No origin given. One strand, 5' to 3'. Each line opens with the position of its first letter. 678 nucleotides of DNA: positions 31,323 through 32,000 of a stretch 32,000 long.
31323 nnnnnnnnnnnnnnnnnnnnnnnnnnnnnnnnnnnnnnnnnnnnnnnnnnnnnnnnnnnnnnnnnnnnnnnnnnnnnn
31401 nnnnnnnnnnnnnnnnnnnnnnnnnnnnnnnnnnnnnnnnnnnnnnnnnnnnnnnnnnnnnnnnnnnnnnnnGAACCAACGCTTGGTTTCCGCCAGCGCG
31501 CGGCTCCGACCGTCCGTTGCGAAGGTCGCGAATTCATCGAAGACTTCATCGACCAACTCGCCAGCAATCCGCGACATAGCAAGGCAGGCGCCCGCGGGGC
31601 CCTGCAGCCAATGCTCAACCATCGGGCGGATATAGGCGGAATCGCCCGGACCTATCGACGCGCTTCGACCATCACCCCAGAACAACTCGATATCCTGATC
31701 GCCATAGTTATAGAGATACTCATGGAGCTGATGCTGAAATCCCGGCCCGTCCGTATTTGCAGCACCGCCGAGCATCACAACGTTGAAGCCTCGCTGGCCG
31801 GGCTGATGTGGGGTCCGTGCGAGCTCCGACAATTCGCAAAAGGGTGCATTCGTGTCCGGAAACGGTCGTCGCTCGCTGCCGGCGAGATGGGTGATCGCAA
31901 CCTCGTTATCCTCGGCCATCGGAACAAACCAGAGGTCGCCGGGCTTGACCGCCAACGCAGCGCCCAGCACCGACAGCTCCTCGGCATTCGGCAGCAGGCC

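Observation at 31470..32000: Does the truncated cupin gene encode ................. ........, HEPD, or a new 2-HEP oxygenase?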

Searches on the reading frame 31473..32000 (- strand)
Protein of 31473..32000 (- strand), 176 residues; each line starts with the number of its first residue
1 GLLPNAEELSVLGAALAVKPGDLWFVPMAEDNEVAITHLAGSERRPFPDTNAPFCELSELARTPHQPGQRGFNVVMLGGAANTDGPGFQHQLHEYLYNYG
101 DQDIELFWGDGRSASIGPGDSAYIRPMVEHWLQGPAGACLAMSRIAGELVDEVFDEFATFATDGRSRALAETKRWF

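Call 5: search_protein_families(library=pfam, proteins=[window:31473-32000:-], max_evalue=0.01)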
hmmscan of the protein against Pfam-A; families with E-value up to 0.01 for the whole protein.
window:31473-32000:- (176 aa): 1 family
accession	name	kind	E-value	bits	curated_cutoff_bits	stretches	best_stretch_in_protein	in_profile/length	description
PF07883.17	Cupin_2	-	0.0028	17.8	27.2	0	107-132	31-56/70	Cupin domain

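Call 6: search_protein_families(library=ncbifam, proteins=[window:31473-32000:-], max_evalue=0.01)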
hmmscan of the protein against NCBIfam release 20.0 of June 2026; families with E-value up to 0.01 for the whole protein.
window:31473-32000:- (176 aa): 0 families

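Call 7: search_solved_structures(query=window:31473-32000:-, max_evalue=10, show_alignments=4)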
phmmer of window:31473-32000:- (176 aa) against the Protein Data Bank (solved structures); distinct sequences matched with E-value up to 10: 2.
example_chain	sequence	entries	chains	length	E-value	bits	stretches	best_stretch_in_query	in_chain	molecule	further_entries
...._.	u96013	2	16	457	2.4e-17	66.5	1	3-176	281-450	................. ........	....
6b9r_A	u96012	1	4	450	2.1e-12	50.4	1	7-176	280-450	Hydroxyethylphosphonate dioxygenase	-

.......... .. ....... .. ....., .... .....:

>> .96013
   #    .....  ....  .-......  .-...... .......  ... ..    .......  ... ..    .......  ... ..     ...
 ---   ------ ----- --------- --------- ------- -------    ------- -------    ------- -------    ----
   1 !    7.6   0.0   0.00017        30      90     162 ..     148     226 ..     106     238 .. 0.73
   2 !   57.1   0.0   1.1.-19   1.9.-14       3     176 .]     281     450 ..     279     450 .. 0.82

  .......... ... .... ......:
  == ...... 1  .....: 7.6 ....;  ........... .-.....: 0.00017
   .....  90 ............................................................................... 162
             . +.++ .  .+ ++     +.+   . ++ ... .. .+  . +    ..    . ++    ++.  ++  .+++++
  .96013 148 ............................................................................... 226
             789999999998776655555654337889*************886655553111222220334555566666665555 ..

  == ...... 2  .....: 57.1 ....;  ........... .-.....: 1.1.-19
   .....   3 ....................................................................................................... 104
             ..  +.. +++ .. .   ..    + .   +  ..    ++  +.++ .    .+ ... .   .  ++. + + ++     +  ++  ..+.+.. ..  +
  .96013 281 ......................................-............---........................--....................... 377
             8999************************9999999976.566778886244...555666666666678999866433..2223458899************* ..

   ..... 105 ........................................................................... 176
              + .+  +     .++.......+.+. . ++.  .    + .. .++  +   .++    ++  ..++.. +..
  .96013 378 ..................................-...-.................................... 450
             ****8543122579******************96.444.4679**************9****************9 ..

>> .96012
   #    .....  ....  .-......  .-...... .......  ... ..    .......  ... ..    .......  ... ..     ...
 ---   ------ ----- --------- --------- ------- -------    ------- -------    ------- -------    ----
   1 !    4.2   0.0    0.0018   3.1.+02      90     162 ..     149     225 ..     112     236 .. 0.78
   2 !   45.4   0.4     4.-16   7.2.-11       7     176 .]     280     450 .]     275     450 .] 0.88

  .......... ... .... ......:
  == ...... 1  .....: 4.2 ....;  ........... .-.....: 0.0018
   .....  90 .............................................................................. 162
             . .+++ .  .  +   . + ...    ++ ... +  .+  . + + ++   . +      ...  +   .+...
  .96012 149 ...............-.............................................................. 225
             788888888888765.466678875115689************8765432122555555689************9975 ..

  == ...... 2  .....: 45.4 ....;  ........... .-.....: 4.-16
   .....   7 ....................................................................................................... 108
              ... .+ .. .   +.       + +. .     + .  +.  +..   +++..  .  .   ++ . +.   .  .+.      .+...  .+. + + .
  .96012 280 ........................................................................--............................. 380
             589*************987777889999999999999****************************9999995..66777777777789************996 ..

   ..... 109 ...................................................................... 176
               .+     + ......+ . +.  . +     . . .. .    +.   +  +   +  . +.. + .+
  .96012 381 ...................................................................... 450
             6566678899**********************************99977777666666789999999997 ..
